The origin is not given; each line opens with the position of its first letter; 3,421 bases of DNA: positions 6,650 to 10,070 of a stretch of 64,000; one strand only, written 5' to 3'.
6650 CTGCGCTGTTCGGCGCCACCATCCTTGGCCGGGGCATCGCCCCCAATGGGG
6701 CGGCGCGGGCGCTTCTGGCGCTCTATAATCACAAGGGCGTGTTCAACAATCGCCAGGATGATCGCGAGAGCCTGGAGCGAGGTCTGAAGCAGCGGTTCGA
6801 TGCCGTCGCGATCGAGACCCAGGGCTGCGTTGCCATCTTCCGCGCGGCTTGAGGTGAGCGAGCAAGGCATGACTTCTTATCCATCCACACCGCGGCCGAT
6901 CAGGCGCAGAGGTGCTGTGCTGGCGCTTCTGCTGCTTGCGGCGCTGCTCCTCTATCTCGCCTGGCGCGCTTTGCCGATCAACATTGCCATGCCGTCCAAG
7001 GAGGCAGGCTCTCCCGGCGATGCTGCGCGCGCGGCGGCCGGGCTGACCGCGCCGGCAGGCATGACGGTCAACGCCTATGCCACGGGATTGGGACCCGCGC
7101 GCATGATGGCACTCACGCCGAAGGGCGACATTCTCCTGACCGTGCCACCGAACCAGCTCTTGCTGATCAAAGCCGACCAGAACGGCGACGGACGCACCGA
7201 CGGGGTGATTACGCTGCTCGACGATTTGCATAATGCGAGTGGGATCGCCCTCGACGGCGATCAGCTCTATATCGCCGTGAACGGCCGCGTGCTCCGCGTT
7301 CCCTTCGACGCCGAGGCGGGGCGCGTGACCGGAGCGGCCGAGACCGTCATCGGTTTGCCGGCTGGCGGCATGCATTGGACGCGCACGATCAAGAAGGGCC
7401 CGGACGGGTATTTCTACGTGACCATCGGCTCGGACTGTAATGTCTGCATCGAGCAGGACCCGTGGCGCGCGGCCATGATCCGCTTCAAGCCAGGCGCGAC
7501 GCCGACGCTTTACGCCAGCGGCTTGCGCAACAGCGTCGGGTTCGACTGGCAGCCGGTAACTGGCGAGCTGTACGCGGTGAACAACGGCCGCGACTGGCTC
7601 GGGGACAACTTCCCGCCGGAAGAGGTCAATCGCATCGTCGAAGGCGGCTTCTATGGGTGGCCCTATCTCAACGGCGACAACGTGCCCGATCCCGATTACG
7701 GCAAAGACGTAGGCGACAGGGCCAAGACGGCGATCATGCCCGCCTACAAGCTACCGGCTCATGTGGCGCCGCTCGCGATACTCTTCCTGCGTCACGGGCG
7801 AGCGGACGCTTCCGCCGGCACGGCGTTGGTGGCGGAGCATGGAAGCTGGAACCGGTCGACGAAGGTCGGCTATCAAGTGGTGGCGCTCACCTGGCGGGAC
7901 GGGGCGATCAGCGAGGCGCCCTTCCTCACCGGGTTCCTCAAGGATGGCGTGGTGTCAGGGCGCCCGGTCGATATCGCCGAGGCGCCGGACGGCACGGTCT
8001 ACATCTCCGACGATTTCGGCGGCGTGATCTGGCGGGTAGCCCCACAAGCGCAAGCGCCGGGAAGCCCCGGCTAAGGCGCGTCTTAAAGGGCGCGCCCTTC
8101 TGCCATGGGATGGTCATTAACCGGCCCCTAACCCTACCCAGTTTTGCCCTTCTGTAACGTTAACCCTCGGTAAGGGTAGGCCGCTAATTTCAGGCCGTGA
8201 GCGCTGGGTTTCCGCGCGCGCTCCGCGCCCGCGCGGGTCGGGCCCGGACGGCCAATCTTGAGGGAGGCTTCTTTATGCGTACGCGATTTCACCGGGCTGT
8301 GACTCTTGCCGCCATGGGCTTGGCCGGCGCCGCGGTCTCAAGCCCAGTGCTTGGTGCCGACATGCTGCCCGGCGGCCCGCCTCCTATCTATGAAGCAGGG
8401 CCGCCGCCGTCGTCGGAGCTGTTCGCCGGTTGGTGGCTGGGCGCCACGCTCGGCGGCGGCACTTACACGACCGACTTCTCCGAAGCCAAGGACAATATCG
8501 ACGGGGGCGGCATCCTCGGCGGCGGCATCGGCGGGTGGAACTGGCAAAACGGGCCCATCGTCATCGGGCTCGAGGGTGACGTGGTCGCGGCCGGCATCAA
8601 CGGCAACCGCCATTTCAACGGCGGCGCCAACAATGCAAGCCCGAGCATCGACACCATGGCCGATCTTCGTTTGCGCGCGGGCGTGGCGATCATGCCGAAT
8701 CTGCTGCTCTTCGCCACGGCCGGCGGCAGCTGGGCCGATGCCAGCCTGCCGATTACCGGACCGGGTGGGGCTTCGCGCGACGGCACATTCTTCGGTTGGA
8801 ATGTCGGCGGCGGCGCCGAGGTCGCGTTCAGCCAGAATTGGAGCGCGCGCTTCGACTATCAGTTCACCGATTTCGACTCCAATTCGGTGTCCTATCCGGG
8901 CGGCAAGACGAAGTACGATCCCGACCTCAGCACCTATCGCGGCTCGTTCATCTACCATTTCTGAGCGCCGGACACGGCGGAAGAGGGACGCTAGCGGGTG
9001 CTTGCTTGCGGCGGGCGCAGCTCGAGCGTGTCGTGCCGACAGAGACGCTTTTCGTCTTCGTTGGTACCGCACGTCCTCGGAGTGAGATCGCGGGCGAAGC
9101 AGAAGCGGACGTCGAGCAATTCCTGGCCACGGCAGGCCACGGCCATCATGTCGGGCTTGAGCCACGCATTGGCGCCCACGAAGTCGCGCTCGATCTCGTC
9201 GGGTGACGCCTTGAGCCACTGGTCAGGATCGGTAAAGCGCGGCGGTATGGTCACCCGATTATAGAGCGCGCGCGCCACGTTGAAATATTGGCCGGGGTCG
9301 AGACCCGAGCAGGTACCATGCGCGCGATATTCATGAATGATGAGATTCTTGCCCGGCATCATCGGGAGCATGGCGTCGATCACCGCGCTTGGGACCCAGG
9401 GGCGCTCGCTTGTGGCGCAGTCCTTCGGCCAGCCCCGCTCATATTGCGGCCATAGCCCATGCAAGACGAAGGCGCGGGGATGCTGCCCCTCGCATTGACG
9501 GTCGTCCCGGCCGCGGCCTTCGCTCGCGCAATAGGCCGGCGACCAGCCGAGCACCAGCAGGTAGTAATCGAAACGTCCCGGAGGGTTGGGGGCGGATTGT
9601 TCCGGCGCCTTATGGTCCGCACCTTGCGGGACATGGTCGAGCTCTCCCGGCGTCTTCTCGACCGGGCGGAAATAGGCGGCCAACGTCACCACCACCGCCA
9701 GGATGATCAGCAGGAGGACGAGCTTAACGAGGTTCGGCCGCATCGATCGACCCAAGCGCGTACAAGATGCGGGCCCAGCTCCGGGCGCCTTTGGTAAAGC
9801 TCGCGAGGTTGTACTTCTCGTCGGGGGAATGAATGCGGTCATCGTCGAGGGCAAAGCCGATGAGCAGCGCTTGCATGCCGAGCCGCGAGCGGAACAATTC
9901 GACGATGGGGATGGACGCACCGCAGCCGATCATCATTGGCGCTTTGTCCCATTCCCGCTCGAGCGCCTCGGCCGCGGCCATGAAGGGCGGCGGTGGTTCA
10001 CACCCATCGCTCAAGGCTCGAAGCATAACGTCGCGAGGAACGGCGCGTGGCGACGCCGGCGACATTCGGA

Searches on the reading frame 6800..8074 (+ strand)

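Call 63: search_protein_families(library=pfam, proteins=[window:6800-8074:+], max_evalue=0.0001)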
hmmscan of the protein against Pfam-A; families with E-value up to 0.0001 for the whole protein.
window:6800-8074:+ (424 aa): 3 families
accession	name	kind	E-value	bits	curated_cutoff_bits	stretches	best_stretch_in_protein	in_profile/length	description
PF07995.17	GSDH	-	3.8e-12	46.6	25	1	230-405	168-324/332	Glucose / Sorbosone dehydrogenase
PF23500.1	DUF7133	-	3.8e-07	30.2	27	0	122-265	62-209/385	Domain of unknown function (DUF7133)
PF22807.2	TrAA12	-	3.7e-05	22.7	30.9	0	313-365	273-319/463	TrAA12-like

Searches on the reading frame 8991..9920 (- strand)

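Call 63: search_protein_families(library=pfam, proteins=[window:8991-9920:-], max_evalue=0.0001)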
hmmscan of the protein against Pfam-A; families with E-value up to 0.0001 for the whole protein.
window:8991-9920:- (309 aa): 1 family
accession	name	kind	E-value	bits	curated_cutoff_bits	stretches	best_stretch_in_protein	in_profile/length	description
PF00445.23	Ribonuclease_T2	-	2.1e-14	54.5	26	1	117-277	1-180/188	Ribonuclease T2 family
